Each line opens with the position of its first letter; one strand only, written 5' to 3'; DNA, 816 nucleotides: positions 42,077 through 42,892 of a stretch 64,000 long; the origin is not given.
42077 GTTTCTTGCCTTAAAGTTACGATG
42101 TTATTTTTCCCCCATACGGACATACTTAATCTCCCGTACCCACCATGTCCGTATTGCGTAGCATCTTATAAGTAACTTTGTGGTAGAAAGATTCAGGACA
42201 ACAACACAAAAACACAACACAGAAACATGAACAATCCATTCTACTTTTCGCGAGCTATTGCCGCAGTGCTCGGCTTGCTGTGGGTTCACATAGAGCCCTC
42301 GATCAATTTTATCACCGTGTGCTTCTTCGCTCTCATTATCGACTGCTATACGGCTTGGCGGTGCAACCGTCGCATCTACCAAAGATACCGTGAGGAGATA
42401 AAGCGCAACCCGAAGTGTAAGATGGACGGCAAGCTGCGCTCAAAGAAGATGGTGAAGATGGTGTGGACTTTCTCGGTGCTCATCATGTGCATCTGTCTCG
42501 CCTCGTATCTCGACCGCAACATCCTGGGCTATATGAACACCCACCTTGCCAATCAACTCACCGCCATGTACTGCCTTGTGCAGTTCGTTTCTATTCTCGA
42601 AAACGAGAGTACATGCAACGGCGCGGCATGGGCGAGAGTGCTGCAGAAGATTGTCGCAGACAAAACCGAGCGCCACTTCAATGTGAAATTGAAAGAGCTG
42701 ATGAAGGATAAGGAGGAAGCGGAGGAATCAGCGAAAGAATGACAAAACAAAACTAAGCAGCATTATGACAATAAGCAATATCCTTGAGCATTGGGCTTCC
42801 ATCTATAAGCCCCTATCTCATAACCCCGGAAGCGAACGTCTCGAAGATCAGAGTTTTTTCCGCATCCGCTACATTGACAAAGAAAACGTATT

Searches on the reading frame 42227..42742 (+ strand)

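Call 88: search_protein_families(library=pfam, proteins=[window:42227-42742:+], max_evalue=0.001)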
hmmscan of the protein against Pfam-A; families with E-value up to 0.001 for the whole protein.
window:42227-42742:+ (171 aa): 1 family
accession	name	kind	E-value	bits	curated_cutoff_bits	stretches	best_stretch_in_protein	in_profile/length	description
PF05105.17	Phage_holin_4_1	-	8.6e-09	35.9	22.2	1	27-143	12-111/116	Bacteriophage holin family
